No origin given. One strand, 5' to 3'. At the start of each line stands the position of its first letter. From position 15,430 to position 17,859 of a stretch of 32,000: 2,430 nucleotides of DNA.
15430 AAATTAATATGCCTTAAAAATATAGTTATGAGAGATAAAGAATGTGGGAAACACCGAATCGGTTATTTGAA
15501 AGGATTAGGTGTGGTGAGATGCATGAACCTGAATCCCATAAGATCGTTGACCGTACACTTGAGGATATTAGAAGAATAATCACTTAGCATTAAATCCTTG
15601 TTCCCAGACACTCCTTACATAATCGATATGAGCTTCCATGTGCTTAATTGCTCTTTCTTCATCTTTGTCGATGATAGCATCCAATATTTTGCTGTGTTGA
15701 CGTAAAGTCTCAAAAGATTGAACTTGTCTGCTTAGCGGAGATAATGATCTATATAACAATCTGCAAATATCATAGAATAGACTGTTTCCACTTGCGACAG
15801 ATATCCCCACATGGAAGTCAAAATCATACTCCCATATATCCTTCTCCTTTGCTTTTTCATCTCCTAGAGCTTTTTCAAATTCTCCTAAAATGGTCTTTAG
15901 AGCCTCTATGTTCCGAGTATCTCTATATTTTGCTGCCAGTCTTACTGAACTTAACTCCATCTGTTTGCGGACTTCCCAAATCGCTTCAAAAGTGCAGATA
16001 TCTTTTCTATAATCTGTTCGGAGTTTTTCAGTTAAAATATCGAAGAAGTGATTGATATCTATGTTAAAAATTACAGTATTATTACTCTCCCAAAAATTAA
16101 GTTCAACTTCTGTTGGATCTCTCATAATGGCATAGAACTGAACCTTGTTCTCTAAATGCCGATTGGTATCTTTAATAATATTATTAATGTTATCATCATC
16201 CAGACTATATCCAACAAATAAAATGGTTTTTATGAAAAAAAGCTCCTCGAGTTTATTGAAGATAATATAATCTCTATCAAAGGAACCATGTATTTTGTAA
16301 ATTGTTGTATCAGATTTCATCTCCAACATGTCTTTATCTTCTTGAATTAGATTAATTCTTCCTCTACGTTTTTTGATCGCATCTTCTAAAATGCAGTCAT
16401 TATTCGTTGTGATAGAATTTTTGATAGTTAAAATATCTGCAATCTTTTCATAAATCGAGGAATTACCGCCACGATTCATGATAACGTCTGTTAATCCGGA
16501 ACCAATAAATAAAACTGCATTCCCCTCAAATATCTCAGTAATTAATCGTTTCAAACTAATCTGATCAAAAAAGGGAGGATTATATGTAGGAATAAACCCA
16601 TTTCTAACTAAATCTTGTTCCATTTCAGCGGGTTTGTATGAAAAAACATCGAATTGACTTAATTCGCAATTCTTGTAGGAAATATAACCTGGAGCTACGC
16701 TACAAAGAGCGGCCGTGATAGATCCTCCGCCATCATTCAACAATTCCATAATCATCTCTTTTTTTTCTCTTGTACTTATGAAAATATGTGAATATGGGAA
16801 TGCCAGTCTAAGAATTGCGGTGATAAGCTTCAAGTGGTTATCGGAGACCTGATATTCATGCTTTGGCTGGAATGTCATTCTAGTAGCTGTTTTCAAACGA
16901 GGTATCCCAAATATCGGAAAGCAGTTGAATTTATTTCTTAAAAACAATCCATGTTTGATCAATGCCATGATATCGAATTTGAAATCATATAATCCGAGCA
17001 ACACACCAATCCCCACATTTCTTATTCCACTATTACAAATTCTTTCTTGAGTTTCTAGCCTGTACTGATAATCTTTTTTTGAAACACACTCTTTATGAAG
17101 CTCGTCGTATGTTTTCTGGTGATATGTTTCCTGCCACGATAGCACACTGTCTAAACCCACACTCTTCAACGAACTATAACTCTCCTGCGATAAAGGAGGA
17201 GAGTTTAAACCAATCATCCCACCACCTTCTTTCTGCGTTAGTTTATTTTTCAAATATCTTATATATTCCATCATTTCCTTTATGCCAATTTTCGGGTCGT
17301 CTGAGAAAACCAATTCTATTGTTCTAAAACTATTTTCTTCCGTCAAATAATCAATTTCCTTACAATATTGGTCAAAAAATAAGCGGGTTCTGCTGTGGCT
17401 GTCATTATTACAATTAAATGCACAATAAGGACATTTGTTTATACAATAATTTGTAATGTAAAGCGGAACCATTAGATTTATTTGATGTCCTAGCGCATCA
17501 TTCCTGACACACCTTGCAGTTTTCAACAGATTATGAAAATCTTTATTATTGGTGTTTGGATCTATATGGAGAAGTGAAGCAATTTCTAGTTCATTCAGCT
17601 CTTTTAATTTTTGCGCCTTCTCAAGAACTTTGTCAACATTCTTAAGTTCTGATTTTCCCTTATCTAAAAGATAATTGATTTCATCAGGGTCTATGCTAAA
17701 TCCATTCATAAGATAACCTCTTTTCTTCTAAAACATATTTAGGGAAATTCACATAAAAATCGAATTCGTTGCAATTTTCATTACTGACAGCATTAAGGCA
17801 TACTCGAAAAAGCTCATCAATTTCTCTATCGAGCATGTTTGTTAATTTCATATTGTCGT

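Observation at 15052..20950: The radical-SAM/SIR2 and HEAT/CN-hydrolase pair forms a module of about 5.9 kb bracketed by two co-oriented copies of the interspersed repeat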

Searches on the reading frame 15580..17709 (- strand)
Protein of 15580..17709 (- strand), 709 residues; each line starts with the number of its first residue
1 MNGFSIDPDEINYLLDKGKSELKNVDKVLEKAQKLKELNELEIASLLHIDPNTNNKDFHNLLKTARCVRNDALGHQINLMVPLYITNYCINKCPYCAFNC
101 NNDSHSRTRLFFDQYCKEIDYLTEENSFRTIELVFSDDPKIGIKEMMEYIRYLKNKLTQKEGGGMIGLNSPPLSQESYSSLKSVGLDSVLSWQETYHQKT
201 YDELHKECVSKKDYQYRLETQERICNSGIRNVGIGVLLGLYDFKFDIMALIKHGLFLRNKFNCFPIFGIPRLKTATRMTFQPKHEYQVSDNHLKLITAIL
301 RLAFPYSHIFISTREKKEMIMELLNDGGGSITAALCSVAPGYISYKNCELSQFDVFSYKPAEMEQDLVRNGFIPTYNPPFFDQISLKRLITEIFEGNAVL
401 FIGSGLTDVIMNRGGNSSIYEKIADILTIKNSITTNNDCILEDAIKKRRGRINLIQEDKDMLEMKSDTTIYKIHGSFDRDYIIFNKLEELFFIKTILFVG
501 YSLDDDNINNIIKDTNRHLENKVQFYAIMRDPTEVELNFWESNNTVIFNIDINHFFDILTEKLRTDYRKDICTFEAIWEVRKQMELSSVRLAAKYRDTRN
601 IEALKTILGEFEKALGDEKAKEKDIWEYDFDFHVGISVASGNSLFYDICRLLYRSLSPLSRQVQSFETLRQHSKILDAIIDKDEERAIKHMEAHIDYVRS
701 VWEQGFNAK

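Call 7: search_protein_families(library=pfam, proteins=[window:15580-17709:-], max_evalue=0.01)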
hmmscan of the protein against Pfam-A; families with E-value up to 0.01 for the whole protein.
window:15580-17709:- (709 aa): 4 families
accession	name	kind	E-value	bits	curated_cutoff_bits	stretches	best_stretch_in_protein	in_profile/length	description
PF13289.12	SIR2_2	-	4.4e-19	69.4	24.5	1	433-545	4-138/141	SIR2-like domain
PF07729.17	FCD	-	1.1e-18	68.3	24.3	1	577-696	2-124/125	FCD domain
PF04055.27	Radical_SAM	-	7.2e-10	39.7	29.5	1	84-240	2-152/166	Radical SAM superfamily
PF06968.18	BATS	-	0.00068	20.2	22.2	1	269-324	2-53/88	Biotin and Thiamin Synthesis associated domain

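Call 12: search_protein_families(library=padloc, proteins=[window:15580-17709:-], max_evalue=0.01)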
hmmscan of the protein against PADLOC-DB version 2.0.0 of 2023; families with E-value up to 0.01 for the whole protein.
window:15580-17709:- (709 aa): 6 families
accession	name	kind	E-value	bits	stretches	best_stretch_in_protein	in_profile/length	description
PDLC00407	ThsA1|ThsA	-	1.9e-11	41.3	1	422-536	96-230/478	STALD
PDLC00409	ThsA1|ThsA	-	4.2e-09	34.1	1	421-531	96-226/242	STALD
PDLC04968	PDC-S25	-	1.4e-06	25.6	1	429-521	140-247/517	-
PDLC03856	LmuA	-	1.6e-06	25.6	1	429-537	115-237/433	-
PDLC00412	ThsA1|ThsA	-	0.00047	17.4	1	492-531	19-59/314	STALD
PDLC04088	SIR2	-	0.0013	15.9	0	495-541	292-341/390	-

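Call 13: search_protein_families(library=ncbifam, proteins=[window:15580-17709:-], max_evalue=0.01)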
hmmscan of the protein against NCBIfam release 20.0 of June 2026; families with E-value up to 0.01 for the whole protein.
window:15580-17709:- (709 aa): 19 families
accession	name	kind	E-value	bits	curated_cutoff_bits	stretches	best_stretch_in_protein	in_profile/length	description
TIGR02351.2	thiH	equivalog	5.6e-61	206.6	380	1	23-375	24-359/364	2-iminoacetate synthase ThiH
TIGR03955.1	rSAM_HydG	equivalog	3e-53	180.9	312.15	1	16-376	25-383/470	[FeFe] hydrogenase H-cluster radical SAM maturase HydG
TIGR03910.1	pyrrolys_PylB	equivalog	7.7e-20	71.1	348.2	1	23-312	3-276/347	methylornithine synthase PylB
TIGR03956.1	rSAM_HydE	equivalog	1.3e-15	57.5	254.6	1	33-257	3-216/340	[FeFe] hydrogenase H-cluster radical SAM maturase HydE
NF003011.0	PRK03837.1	subfamily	1.4e-15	57.6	260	1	575-704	105-235/241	transcriptional regulator NanR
TIGR04158.1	rSAM_MIA_synth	equivalog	1.2e-14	53.9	400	1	191-340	176-323/368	3-methyl-2-indolic acid synthase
TIGR03338.1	phnR_burk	equivalog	5.3e-10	39.3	271.5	1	561-697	67-208/212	phosphonate utilization associated transcriptional regulator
NF007741.0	PRK10421.1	equivalog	8.9e-09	35.1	311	1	577-700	101-231/262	transcriptional regulator LldR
NF005609.0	PRK07360.1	equivalog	6.6e-07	28.4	426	1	23-113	6-95/374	7,8-didemethyl-8-hydroxy-5-deazariboflavin synthase subunit CofH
TIGR03551.1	F420_cofH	equivalog_domain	2.6e-06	26.5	374.1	1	54-121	12-81/345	5-amino-6-(D-ribitylamino)uracil--L-tyrosine 4-hydroxyphenyl transferase CofH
NF004884.0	PRK06245.1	equivalog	2.9e-06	26.4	209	1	83-246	19-186/340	7,8-didemethyl-8-hydroxy-5-deazariboflavin synthase subunit CofG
TIGR00433.2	bioB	equivalog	6.8e-06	25.5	225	1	53-313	14-260/307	biotin synthase BioB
NF007442.0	PRK09990.1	equivalog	0.00036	20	301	1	576-700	99-233/256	transcriptional regulator GlcC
NF006687.0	PRK09234.1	equivalog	0.00041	18.6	1018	1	26-107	480-559/849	bifunctional FO biosynthesis protein CofGH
NF005133.0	PRK06582.1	equivalog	0.00044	19.4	597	1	84-187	15-123/390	coproporphyrinogen III oxidase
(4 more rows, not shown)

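Call 16: find_homologous_proteins(query=window:15580-17709:-)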
Query window:15580-17709:- (709 aa): 123 proteins with E <= 0.001 among 8000 candidates; the best 120 are listed.
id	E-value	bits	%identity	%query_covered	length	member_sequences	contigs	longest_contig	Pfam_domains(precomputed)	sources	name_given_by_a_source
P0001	0.0e+0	1580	97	100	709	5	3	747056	PF13289.13,PF07729.18,PF04055.28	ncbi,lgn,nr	ncbi:MAG: FCD domain-containing protein [Candidatus Methanoperedens sp.]|nr:FCD domain-containing pr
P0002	0.0e+0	1253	79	100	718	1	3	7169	PF13289.13,PF07729.18,PF04055.28,PF06968.19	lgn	-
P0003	0.0e+0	1134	72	100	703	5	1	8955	PF13289.13,PF07729.18,PF04055.28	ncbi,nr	ncbi:FCD domain-containing protein [Candidatus Methanoperedens nitratireducens]|nr:FCD domain-contai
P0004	0.0e+0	1097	69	100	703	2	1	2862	PF13289.13,PF07729.18,PF04055.28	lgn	-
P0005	0.0e+0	1090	71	100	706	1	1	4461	PF13289.13,PF07729.18,PF04055.28,PF06968.19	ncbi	-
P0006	0.0e+0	1071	69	100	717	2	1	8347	PF13289.13,PF07729.18,PF04055.28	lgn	-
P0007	1.0e-185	637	73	55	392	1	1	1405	PF04055.28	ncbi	-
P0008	2.4e-169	583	37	98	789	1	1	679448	PF13289.13,PF07729.18,PF04055.28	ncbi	-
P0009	9.9e-163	561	37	98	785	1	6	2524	PF13289.13,PF07729.18,PF04055.28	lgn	-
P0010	9.4e-89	317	38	59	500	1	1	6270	PF13289.13,PF07729.18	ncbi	-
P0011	4.7e-49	186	33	51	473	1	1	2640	PF04055.28,PF06968.19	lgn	-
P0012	1.1e-45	174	31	56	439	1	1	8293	PF04055.28,PF06968.19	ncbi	-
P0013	1.5e-45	174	32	48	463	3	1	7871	PF04055.28,PF06968.19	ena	-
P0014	3.6e-45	173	32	50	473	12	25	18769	PF04055.28,PF06968.19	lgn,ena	-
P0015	3.9e-45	173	32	51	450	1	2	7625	PF04055.28,PF06968.19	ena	-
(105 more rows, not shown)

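Call 21: find_encoding_contigs(protein=P0001, flank=10000, max_places=4)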
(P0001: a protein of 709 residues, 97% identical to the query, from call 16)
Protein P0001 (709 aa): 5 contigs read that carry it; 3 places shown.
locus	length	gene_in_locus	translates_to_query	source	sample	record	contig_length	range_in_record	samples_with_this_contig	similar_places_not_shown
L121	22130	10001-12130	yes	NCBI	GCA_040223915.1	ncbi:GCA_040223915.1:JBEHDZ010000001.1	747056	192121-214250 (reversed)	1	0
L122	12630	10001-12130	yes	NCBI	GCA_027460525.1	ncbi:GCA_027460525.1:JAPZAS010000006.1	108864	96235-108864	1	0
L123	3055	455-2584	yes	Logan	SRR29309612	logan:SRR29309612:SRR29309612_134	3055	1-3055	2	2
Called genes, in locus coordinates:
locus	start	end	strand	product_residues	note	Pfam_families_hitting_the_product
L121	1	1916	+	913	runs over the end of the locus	-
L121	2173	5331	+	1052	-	PF07705:CARDB, PF16116:DUF4832 (faint), PF07705:CARDB, PF00704:Glyco_hydro_18, PF00127:Copper-bind, PF13473:Cupredoxin_1 (weak), PF01833:TIG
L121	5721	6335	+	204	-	PF07690:MFS_1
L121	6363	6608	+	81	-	-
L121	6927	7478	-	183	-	PF02887:PK_C (weak)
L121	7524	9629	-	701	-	PF13646:HEAT_2 (weak), PF23227:HEAT_MROH2B_C (faint), PF25786:HEAT_GCN1_C (faint), PF02985:HEAT (faint), PF13513:HEAT_EZ (faint), PF17874:TPR_MalT (faint), PF26715:HEAT_GCN1_2 (weak), PF13646:HEAT_2, +4 more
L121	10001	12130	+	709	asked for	PF04055:Radical_SAM, PF13289:SIR2_2, PF07729:FCD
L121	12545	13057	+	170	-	PF13091:PLDc_2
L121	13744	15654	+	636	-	PF13229:Beta_helix, PF05048:NosD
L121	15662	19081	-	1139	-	PF08241:Methyltransf_11 (weak), PF13489:Methyltransf_23 (weak), PF13649:Methyltransf_25 (weak), PF13632:Glyco_trans_2_3 (faint), PF16808:PKcGMP_CC (faint), PF00535:Glycos_transf_2, PF10111:Glyco_tranf_2_2 (weak), PF00535:Glycos_transf_2, +2 more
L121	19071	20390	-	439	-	PF00005:ABC_tran, PF13555:AAA_29 (weak), PF14524:Wzt_C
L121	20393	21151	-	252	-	PF01061:ABC2_membrane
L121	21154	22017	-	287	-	PF01370:Epimerase, PF04321:RmlD_sub_bind, PF07993:NAD_binding_4, PF02719:Polysacc_synt_2 (weak), PF16363:GDP_Man_Dehyd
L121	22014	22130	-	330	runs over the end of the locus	PF01073:3Beta_HSD, PF01370:Epimerase, PF02719:Polysacc_synt_2, PF04321:RmlD_sub_bind, PF07993:NAD_binding_4, PF13460:NAD_binding_10, PF16363:GDP_Man_Dehyd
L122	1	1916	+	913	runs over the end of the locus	-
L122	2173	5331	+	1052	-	PF07705:CARDB, PF16116:DUF4832 (faint), PF07705:CARDB, PF00704:Glyco_hydro_18, PF00127:Copper-bind, PF13473:Cupredoxin_1 (weak), PF01833:TIG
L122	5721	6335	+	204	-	PF07690:MFS_1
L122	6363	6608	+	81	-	-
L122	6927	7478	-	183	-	PF02887:PK_C (weak)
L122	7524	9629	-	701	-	PF13646:HEAT_2 (weak), PF23227:HEAT_MROH2B_C (faint), PF25786:HEAT_GCN1_C (faint), PF02985:HEAT (faint), PF13513:HEAT_EZ (faint), PF17874:TPR_MalT (faint), PF26715:HEAT_GCN1_2 (weak), PF13646:HEAT_2, +4 more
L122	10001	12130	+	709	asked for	PF04055:Radical_SAM, PF13289:SIR2_2, PF07729:FCD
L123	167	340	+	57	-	-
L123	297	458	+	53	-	-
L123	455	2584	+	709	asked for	PF04055:Radical_SAM, PF13289:SIR2_2, PF07729:FCD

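Call 22: find_encoding_contigs(protein=P0003, flank=10000, max_places=4)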
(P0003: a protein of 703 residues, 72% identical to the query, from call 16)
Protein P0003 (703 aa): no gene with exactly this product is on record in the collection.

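Call 25: search_protein_families(library=padloc, proteins=[L121:7524-9629:-, L121:6927-7478:-, L121:12545-13057:+, L121:6363-6608:+], max_evalue=0.01)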
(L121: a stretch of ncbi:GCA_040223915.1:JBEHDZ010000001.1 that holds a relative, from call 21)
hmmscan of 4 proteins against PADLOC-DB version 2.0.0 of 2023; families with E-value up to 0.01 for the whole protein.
L121:7524-9629:- (701 aa): 2 families
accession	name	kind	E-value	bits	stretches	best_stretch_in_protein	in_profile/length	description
PDLC01150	HEAT_CxxC_PDDEXK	-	4e-22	76.8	3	217-280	22-84/288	HEAT_CxxC_PD-DEXK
PDLC01128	Cas6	-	0.0059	14.1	0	252-292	98-138/246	Cas6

L121:6927-7478:- (183 aa): 0 families

L121:12545-13057:+ (170 aa): 13 families
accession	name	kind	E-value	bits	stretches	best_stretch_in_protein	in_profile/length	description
PDLC02614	DrmC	-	5.8e-16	56.6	1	31-145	23-137/153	DrmC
PDLC03924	MkoC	-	2.2e-14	50.6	1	40-154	1003-1127/1136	-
PDLC02588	DrmC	-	5.1e-09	34.1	1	24-145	99-229/256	DrmC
PDLC02612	DrmC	-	8e-09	33.4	1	19-138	82-203/235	DrmC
PDLC02605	DrmC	-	5e-08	30.9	1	39-168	128-267/270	DrmC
PDLC02606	DrmC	-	9.5e-08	30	1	28-154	33-168/182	DrmC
PDLC02597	DrmC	-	3.7e-06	25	1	29-150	96-226/242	DrmC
PDLC03922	MkoB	-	4.1e-06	24.3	1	55-138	501-581/610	-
PDLC02585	DrmC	-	1.1e-05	23.2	1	32-145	108-231/253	DrmC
PDLC02901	DpdK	-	2.1e-05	22.3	1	58-140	71-149/173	DpdK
PDLC02609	DrmC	-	5e-05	21.4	1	18-155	85-228/241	DrmC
PDLC02607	DrmC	-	9.9e-05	19.7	1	31-134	112-228/265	DrmC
PDLC02595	DrmC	-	0.0002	19.2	1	37-132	124-232/269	DrmC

L121:6363-6608:+ (81 aa): 0 families

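Call 26: find_encoding_contigs(protein=P0008, flank=10000, max_places=3)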
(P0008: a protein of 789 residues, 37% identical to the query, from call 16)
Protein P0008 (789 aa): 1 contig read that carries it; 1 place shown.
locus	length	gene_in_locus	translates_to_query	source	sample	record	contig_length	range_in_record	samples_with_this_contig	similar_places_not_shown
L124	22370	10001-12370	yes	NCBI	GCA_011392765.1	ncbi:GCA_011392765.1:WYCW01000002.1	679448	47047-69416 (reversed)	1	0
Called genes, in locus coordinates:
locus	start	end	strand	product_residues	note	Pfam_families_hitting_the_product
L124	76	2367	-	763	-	PF01145:Band_7 (faint)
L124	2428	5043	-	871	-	-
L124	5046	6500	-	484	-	PF08357:SEFIR, PF13676:TIR_2, PF03781:FGE-sulfatase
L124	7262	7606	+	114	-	PF03091:CutA1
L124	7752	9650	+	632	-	PF11412:DsbD_N, PF02683:DsbD_TM, PF13386:DsbD_2 (weak), PF00085:Thioredoxin (faint), PF13098:Thioredoxin_2, PF13899:Thioredoxin_7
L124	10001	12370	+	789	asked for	PF04055:Radical_SAM (faint), PF13289:SIR2_2, PF07729:FCD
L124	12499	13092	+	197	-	PF00578:AhpC-TSA, PF08534:Redoxin, PF00085:Thioredoxin (weak), PF13098:Thioredoxin_2 (weak), PF13905:Thioredoxin_8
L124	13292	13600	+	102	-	-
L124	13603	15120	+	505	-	-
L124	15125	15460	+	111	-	-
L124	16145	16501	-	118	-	-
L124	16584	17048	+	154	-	PF01220:DHquinase_II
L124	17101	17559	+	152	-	PF00364:Biotin_lipoyl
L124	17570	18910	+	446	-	PF00289:Biotin_carb_N, PF02222:ATP-grasp, PF02655:ATP-grasp_3 (faint), PF02786:CPSase_L_D2, PF07478:Dala_Dala_lig_C, PF02785:Biotin_carb_C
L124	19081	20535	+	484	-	PF01425:Amidase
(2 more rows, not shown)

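Call 27: find_encoding_contigs(protein=P0002, flank=10000, max_places=3)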
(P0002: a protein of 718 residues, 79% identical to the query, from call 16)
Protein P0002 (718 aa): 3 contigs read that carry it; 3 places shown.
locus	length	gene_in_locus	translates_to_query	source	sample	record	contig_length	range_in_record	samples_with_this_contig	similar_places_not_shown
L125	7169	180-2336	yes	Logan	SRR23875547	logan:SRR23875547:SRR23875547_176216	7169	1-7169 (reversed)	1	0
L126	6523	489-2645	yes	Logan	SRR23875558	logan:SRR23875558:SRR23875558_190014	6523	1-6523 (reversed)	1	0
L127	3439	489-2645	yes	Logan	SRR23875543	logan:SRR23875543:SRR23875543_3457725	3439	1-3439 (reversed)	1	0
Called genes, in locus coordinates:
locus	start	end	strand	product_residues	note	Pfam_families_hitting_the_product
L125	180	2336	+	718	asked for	PF04055:Radical_SAM, PF06968:BATS (faint), PF13289:SIR2_2, PF07729:FCD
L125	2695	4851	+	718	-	PF13699:eCIS_core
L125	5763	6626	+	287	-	PF00892:EamA, PF03151:TPT (faint), PF00892:EamA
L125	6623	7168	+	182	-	?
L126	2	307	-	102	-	?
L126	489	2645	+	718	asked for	PF04055:Radical_SAM, PF06968:BATS (faint), PF13289:SIR2_2, PF07729:FCD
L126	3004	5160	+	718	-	PF13699:eCIS_core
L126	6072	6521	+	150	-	?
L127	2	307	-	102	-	?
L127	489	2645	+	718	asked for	PF04055:Radical_SAM, PF06968:BATS (faint), PF13289:SIR2_2, PF07729:FCD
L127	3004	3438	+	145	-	?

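Call 28: find_encoding_contigs(protein=P0006, flank=10000, max_places=3)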
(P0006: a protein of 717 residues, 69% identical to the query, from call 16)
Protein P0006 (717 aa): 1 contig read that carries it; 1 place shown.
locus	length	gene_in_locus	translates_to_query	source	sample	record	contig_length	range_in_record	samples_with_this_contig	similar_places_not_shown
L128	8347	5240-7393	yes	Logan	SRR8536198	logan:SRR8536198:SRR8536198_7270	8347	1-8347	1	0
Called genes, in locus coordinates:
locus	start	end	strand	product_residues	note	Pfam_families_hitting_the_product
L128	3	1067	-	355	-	?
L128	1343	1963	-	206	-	-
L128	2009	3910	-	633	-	PF01145:Band_7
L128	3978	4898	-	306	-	PF19403:SpaA_2 (weak)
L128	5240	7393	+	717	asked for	PF04055:Radical_SAM, PF13289:SIR2_2 (weak), PF07729:FCD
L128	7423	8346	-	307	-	?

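Call 29: find_encoding_contigs(protein=P0005, flank=10000, max_places=3)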
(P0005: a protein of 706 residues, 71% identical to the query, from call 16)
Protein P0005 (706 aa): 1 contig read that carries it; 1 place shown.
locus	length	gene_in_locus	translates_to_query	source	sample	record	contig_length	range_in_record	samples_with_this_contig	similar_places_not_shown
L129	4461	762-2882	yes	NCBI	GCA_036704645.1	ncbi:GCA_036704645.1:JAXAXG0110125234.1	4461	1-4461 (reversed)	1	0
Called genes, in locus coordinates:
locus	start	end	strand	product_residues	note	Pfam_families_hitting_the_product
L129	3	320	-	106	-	?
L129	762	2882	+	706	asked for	PF04055:Radical_SAM, PF06968:BATS (faint), PF13289:SIR2_2, PF07729:FCD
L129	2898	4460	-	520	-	?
